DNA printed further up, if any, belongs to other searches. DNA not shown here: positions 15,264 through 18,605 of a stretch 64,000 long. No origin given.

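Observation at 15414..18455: Giant protein with twelve ~52-aa propeller blades, six of them inserted inside a DUF4185-like domain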

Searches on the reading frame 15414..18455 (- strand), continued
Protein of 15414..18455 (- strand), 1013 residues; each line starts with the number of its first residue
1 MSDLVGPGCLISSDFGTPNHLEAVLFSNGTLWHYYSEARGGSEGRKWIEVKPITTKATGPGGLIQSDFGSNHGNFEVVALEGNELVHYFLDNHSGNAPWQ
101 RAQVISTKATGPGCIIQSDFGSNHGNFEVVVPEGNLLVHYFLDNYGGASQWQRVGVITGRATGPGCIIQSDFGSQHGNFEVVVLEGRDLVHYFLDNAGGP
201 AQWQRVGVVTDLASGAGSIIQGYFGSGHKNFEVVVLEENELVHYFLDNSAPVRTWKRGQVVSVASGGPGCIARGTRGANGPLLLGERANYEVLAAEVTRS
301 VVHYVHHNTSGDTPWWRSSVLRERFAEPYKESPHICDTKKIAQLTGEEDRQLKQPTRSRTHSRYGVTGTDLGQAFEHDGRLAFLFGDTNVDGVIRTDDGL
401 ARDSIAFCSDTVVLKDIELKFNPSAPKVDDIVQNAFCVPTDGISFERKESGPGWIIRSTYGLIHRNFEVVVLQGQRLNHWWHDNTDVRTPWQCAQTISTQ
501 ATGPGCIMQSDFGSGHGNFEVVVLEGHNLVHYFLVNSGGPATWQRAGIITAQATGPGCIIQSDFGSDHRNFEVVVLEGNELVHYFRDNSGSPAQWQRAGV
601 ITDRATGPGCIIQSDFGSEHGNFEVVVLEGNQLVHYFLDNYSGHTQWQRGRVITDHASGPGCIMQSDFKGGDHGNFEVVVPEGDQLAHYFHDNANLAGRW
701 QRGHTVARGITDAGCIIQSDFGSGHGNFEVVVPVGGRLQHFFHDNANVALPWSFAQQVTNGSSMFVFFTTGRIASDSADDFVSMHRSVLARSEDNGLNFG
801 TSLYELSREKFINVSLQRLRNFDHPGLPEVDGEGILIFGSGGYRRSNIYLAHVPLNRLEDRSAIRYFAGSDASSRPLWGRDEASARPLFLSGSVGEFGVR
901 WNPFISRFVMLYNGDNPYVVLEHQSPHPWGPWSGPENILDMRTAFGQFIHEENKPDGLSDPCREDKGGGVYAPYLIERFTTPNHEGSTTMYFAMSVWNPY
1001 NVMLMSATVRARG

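Call 27: find_encoding_contigs(protein=P0013, flank=8000, max_places=3)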
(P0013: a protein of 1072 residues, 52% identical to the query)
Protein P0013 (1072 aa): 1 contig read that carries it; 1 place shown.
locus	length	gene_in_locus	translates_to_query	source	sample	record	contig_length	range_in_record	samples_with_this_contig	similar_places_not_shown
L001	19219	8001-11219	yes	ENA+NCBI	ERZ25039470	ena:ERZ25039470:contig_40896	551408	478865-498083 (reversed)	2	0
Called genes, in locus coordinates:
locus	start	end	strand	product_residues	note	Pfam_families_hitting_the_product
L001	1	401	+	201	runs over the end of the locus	PF01609:DDE_Tnp_1 (weak), PF13701:DDE_Tnp_1_4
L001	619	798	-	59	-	-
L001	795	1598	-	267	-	PF11949:DUF3466 (weak)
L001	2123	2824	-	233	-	PF01256:Carb_kinase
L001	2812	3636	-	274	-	PF03853:YjeF_N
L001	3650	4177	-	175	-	-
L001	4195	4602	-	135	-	PF01648:ACPS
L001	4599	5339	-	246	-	PF03740:PdxJ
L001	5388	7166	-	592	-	PF00285:Citrate_synt, PF00583:Acetyltransf_1, PF13508:Acetyltransf_7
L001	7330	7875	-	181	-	PF01966:HD (weak)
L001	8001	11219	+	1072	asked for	PF13810:DUF4185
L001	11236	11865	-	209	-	PF00117:GATase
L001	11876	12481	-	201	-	PF00475:IGPD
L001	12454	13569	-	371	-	PF00155:Aminotran_1_2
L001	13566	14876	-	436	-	PF00815:Histidinol_dh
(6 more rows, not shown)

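Call 34: find_related_loci(query=A1, collection=genome_contigs, flank=5000)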
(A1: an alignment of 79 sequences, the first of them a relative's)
Query A1 (1013 aa) in genome_contigs; peptide patterns used: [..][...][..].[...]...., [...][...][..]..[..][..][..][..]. (x = any residue, [..] = any of these).
589 stretches matched a pattern; 548 encode a relative of the query (tblastn E <= 1e-3); the best 80 are kept; 80 distinct loci.
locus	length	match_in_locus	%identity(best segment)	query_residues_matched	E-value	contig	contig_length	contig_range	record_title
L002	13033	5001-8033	61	1-1012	0e+0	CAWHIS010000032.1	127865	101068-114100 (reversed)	MAG: uncultured beta proteobacterium isolate MFD02134.bin.1.167 genome assembly, contig: contig_601, whole genome shotgu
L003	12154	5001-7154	59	1-1012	0e+0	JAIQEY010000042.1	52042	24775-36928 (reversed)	MAG: Terriglobia bacterium isolate SRVP_12 SR-VP_26_10_2019_B_35cm_scaffold_625, whole genome shotgun sequence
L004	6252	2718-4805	39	2-1011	2e-104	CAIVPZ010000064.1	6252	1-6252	MAG: uncultured Acetobacteraceae bacterium isolate D14_bin-1024 genome assembly, contig: bin-1024:064/176, whole genome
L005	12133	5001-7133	55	2-1009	1e-92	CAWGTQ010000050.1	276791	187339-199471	MAG: uncultured Acidobacteriota bacterium isolate MFD05580.bin.2.5 genome assembly, contig: contig_4440, whole genome sh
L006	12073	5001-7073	36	5-1009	2e-89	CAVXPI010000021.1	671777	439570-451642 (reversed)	MAG: Bryobacterales bacterium isolate MFD04540.bin.1.26 genome assembly, contig: contig_9667, whole genome shotgun seque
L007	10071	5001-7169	37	2-1009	3e-86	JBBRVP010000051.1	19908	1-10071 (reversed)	MAG: Jiangellales bacterium isolate La3_metabat2.200 La3_metabat2.200_K_535621_L_19908_cov_21.2022, whole genome shotgun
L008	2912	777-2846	50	8-1009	3e-87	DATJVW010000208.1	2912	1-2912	MAG TPA_asm: Burkholderiales bacterium isolate SMAG_U15083 k141_3903149, whole genome shotgun sequence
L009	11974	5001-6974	37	2-1009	4e-82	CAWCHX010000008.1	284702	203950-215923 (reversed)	MAG: uncultured Acidobacteriaceae bacterium isolate MFD09603.bin.1.392 genome assembly, contig: contig_30984, whole geno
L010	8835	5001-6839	37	3-1009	7e-79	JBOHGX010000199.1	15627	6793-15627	MAG: Pseudonocardiaceae bacterium isolate SC-B1_metabat2.bin.10 k127_137061, whole genome shotgun sequence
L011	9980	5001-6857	36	3-1009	5e-78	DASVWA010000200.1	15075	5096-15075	MAG TPA_asm: Pseudonocardiaceae bacterium isolate SMAG_U3358 k141_632556, whole genome shotgun sequence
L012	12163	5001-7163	41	2-1006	2e-77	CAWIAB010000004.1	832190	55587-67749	MAG: uncultured Actinomycetota bacterium isolate MFD09368.bin.2.45 genome assembly, contig: contig_7044, whole genome sh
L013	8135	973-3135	42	2-1009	1e-76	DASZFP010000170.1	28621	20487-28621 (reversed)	MAG TPA_asm: Burkholderiaceae bacterium isolate SMAG_U6525 k141_5237703, whole genome shotgun sequence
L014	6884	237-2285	34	5-1013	4e-76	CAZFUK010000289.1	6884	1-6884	MAG TPA_asm: uncultured Anaerolineales bacterium isolate SRP189682_co1_195 genome assembly, contig: NODE_29684_length_68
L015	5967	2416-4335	36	3-1009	3e-76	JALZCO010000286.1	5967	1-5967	MAG: Actinomycetota bacterium isolate RIC bin5 SC8795-97_k127_343835, whole genome shotgun sequence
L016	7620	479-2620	36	3-1009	2e-74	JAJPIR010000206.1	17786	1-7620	MAG: Actinomycetota bacterium isolate Centralia_MAG_342 k107_29323542, whole genome shotgun sequence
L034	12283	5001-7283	38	3-1013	6e-66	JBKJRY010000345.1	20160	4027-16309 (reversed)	MAG: Chitinophagaceae bacterium isolate ant_bin.555 k117_346250, whole genome shotgun sequence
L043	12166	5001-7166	33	4-1013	2e-63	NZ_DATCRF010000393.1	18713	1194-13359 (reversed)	MAG: Chitinophaga sp. isolate SMAG_U7272 k141_852649, whole genome shotgun sequence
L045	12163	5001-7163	38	3-1013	2e-62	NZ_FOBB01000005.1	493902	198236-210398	Chitinophaga rupis strain DSM 21039, whole genome shotgun sequence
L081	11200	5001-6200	38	321-1013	1e-50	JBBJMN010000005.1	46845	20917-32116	MAG: Candidatus Nitrosocosmicus sp. isolate RUP_SRG_31 NODE_618_length_46845_cov_7.306112, whole genome shotgun sequence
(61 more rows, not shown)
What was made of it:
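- Tried and rejected: The second scan, with the alignment, worked (call 34).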

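Call 35: predict_structure(alignment_id=A1)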
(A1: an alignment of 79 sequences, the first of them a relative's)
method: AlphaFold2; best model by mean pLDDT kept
length: 1013 residues; sequences in the alignment: 79
mean_pLDDT: 91.5   pTM: 0.86
mean pLDDT of the five models: 91.5, 91.3, 90.1, 89.4, 88.9
residues with pLDDT >= 90: 760; 70-90: 213; 50-70: 33; < 50: 7
segments of 3 or more residues with pLDDT < 50: 281-284
pLDDT, mean of each block of 10 residues (from residue 1): 87 86 97 87 81 97 92 94 98 89 98 96 92 98 87 97 97 89 98 87 95 98 88 97 92 87 97 72 63 96 91 91 92 95 96 95 96 94 97 94 96 92 97 94 85 77 84 89 85 90 91 84 96 84 94 95 79 96 90 87 96 82 94 93 80 96 85 87 96 87 95 91 83 90 87 87 93 74 93 93 97 98 96 97 96 96 98 97 98 97 98 94 97 96 94 90 91 94 96 95 97 86
secondary structure, 60 per line:
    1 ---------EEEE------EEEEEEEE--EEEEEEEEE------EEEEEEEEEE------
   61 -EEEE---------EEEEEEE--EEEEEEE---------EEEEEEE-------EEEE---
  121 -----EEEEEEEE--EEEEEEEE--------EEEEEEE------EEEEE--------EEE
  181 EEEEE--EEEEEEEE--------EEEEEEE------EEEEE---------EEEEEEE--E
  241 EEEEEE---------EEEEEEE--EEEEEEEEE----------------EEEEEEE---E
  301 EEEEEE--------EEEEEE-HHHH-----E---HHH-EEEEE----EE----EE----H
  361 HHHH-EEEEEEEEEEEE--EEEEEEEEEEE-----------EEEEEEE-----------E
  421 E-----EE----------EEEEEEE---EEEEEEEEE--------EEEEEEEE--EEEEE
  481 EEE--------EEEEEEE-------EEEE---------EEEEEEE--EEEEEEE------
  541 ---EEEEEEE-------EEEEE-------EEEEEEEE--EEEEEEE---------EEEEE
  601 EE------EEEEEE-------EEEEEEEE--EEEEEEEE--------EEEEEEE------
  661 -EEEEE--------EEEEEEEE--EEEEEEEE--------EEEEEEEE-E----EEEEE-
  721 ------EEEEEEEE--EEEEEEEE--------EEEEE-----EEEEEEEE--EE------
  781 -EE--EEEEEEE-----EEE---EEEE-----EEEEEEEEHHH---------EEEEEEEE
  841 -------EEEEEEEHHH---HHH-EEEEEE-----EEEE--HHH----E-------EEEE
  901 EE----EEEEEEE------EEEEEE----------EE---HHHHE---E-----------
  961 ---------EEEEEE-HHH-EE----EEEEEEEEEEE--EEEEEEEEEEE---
elements in order (helices of 4 or more, strands of 3 or more residues): E10-13 E20-27 E30-38 E45-54 E62-65 E75-81 E84-90 E100-106 E114-117 E126-133 E136-143 E152-158 E165-169 E178-185 E188-195 E204-210 E217-221 E231-237 E240-246 E256-262 E265-273 E290-296 E300-306 E315-320 H322-325 E339-343 H360-364 E366-377 E380-390 E402-408 E439-445 E449-457 E466-473 E476-483 E492-498 E506-509 E519-525 E528-534 E544-550 E558-562 E570-577 E580-586 E596-602 E609-614 E622-629 E632-639 E648-654 E662-666 E675-682 E685-692 E701-708 E715-719 E727-734 E737-744 E753-757 E763-770 E786-792 E798-800 E804-807 E813-820 E833-840 E848-854 E865-870 E876-879 E897-902 E907-913 E920-925 H941-944 E970-975 E987-997 E1000-1010
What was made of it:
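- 15414..18455 (-): Complete ORF of 1013 aa plus stop codon: a three-propeller protein. AF2 full-length model has pLDDT 91.5 and pTM 0.86 (call 35).
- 17493..18455 (-): N-terminal six-repeat lectin-like propeller, aa 1-321. Blades: r1 18303-18455, r2 18141-18296, r3 17985-18140, r4 17829-17984, r5 17673-17828, r6 17493-17669. The AF2 secondary structure shows four strands per repeat (call 35).
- On GH183 / DUF4185 (PF13810): The AF2 segments have pLDDT 93-98, and the strand pattern is consistent with five four-stranded blades (call 35).
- Predicted structure: the full-length AF2 model has pLDDT 91.5 and pTM 0.86, with the DUF4185 segments at about 93-98 (call 35). The DUF4185 core is predicted with pLDDT 93-98 (call 35).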

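Call 38: fold_search(model_id=the predicted structure, library=pdb)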
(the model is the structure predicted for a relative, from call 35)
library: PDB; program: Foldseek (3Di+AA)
matches with E <= 10: 1251; with E <= 0.001: 317
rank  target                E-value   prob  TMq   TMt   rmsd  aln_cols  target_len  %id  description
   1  4a11_A                7.7e-12  1.00  0.18  0.17  27.5      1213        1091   10  Structure of the hsDDB1-hsCSA complex (released 2011-12-07)
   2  6bm0_A                1.4e-11  1.00  0.20  0.17  31.3      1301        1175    8  Cryo-EM structure of human CPSF-160-WDR33 complex at 3.8 A resolution (released 2017-11-22)
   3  6rgr                  6.3e-11  1.00  0.22  0.56  13.3       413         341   16  Photorhabdus asymbiotica lectin PHL in complex with L-rhamnose (released 2020-07-01)
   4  5nrl_P                6.6e-11  1.00  0.21  0.19  30.5      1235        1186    9  Structure of a pre-catalytic spliceosome (released 2017-05-31)
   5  5mxe                  7.2e-11  1.00  0.21  0.54  13.4       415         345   15  Photorhabdus asymbiotica lectin (PHL) in free form (released 2017-08-09)
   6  6bly_A                8.3e-11  1.00  0.20  0.18  32.9      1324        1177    8  Cryo-EM structure of human CPSF-160-WDR33 complex at 3.36A resolution (released 2017-11-22)
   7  7dco_3                9.9e-11  1.00  0.19  0.17  33.6      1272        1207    8  Cryo-EM structure of the activated spliceosome (Bact complex) at an atomic resolution of 2.5 angstrom (released 2021-03-17)
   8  8e3q_A                1.0e-10  1.00  0.21  0.19  32.9      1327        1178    8  CRYO-EM STRUCTURE OF the human MPSF (released 2023-01-18)
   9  6rg2_A                1.2e-10  1.00  0.22  0.56  13.5       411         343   14  Photorhabdus laumondii lectin PLL2 in complex with 3-O-methyl-D-glucose (released 2020-07-01)
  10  8ic1_A                1.4e-10  1.00  0.18  0.37  21.1       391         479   17  endo-alpha-D-arabinanase EndoMA1 D51N mutant from Microbacterium arabinogalactanolyticum in complex with arabinooligos (released 2023-08-16)
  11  9oxe_A                1.6e-10  1.00  0.20  0.18  31.5      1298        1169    7  CRYO-EM STRUCTURE OF the human mPSF IN COMPLEX WITH THE AGUAAA poly(A) signal (released 2025-11-26)
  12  8hhv_A                1.6e-10  1.00  0.18  0.37  21.1       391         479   17  endo-alpha-D-arabinanase EndoMA1 from Microbacterium arabinogalactanolyticum (released 2023-08-16)
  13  5mxf                  1.7e-10  1.00  0.21  0.53  14.0       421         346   15  Photorhabdus asymbiotica lectin (PHL) in complex with alpha-methyl fucoside (released 2017-08-09)
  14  3i7h_A                5.6e-10  1.00  0.18  0.16  31.3      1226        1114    8  Crystal Structure of DDB1 in Complex with the H-Box Motif of HBX (released 2009-12-08)
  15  5mxh                  6.2e-10  1.00  0.22  0.55  13.4       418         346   15  Photorhabdus asymbiotica lectin (PHL) in complex with D-galactose (released 2017-08-09)
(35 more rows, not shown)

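Call 61: find_encoding_contigs(protein=P0004, flank=8000, max_places=2)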
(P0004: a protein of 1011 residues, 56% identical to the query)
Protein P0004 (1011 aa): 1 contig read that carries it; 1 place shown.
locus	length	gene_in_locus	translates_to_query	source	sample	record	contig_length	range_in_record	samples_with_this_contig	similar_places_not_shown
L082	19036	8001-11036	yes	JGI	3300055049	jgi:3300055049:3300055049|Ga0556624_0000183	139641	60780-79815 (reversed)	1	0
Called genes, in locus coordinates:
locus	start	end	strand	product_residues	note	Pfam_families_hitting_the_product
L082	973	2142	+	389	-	PF00076:RRM_1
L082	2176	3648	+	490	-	-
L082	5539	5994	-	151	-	-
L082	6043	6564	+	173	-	-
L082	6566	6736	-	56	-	-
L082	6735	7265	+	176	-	-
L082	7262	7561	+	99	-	-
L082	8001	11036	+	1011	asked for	PF24427:Ig_GP210_16th (faint), PF13810:DUF4185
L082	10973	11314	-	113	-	-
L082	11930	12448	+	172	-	PF00646:F-box (weak), PF12937:F-box-like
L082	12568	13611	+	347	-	PF13369:Transglut_core2, PF08755:YccV-like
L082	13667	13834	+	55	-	-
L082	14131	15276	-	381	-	-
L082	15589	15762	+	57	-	-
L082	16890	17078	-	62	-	-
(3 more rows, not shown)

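Call 62: find_encoding_contigs(protein=P0011, flank=8000, max_places=2)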
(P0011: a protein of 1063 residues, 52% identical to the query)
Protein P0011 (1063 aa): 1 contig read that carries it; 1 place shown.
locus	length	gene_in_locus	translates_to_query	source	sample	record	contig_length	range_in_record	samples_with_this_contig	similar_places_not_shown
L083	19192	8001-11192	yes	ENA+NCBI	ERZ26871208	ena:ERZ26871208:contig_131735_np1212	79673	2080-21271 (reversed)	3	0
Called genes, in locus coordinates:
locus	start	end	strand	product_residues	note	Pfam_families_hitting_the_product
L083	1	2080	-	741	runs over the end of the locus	PF07676:PD40 (faint), PF26550:Tricorn_2nd (weak), PF26549:Tricorn_N, PF00326:Peptidase_S9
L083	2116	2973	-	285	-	PF01256:Carb_kinase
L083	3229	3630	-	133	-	-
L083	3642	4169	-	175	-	-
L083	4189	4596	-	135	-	PF01648:ACPS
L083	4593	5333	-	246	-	PF03740:PdxJ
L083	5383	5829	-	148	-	PF13673:Acetyltransf_10 (weak), PF00583:Acetyltransf_1, PF13508:Acetyltransf_7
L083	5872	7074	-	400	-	PF00285:Citrate_synt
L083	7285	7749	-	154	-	PF01966:HD (faint)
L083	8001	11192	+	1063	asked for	PF13810:DUF4185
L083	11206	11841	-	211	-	PF00117:GATase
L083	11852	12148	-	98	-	PF00475:IGPD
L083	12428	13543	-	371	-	PF00155:Aminotran_1_2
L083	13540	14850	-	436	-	PF00815:Histidinol_dh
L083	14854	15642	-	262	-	-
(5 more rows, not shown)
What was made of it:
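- P0011 and P0013 sit alone among his and ribosomal genes (calls 27, 62).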

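Call 63: find_encoding_contigs(protein=P0002, flank=8000, max_places=2)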
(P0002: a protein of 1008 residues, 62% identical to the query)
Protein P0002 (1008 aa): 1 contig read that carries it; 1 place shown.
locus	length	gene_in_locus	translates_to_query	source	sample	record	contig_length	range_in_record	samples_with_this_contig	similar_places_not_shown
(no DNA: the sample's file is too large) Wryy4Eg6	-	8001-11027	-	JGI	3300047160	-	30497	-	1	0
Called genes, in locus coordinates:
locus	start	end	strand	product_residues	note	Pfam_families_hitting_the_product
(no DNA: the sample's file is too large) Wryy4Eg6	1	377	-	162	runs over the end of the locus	-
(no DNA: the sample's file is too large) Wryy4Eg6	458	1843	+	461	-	PF13432:TPR_16 (faint), PF14559:TPR_19 (faint)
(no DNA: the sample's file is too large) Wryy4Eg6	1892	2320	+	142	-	-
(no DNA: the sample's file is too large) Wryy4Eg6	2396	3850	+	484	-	PF10412:TrwB_AAD_bind (faint), PF12696:TraG-D_C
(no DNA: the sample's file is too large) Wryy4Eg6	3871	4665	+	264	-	-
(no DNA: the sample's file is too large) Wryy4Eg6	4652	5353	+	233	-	-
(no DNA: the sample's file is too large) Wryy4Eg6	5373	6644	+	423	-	PF00589:Phage_integrase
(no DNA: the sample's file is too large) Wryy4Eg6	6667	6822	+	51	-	-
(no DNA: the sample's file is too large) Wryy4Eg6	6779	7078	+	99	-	-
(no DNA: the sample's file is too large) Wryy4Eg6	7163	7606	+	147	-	PF00989:PAS, PF08447:PAS_3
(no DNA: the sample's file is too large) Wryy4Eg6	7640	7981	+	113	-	-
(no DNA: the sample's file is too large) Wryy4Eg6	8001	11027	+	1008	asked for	PF24427:Ig_GP210_16th (faint), PF13810:DUF4185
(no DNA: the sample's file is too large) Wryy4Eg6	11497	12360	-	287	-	PF04086:SRP-alpha_N (weak)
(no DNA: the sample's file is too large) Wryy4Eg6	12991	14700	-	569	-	PF12708:Pect-lyase_RHGA_epim (weak), PF00295:Glyco_hydro_28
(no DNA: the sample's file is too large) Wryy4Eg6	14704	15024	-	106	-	?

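Call 69: search_protein_families(library=padloc, proteins=[window:15414-18455:-], max_evalue=0.001)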
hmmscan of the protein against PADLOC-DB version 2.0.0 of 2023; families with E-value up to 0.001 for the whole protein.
window:15414-18455:- (1013 aa): 0 families

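Call 70: search_protein_families(library=phrogs, proteins=[window:15414-18455:-], max_evalue=0.001)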
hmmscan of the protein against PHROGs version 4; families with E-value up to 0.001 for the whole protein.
window:15414-18455:- (1013 aa): 1 family
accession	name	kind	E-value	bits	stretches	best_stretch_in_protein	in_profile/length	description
phrog_8680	-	unknown function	0.0006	20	0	630-668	58-96/221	-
